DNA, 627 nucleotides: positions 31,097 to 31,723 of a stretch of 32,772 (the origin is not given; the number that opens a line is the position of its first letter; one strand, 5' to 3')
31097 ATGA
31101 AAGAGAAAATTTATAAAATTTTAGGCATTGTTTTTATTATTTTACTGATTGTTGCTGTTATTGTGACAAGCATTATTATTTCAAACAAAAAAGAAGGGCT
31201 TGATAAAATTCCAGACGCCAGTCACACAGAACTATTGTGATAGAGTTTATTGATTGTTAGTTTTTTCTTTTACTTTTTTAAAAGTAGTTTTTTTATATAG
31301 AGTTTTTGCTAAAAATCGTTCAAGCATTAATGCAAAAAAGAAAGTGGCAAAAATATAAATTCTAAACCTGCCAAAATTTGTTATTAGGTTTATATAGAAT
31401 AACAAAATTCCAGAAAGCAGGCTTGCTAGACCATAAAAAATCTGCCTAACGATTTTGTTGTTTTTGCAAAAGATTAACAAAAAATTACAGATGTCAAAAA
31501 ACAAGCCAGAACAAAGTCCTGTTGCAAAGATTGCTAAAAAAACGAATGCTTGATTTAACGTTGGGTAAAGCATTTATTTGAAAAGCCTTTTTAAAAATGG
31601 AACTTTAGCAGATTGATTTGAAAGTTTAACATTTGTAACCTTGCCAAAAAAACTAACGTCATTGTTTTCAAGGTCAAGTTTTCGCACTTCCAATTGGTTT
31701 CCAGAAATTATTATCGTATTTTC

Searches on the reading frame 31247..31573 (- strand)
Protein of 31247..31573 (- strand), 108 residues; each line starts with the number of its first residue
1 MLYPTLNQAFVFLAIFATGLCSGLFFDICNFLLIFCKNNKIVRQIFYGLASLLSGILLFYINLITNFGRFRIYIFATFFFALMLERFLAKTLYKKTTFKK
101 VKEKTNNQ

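Call 8: search_protein_families(library=pfam, proteins=[window:31247-31573:-], max_evalue=0.001)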
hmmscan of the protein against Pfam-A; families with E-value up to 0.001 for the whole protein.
window:31247-31573:- (108 aa): 1 family
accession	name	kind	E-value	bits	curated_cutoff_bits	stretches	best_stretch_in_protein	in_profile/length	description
PF09578.15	Spore_YabQ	-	1.7e-08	35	27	1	12-88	1-77/79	Spore cortex protein YabQ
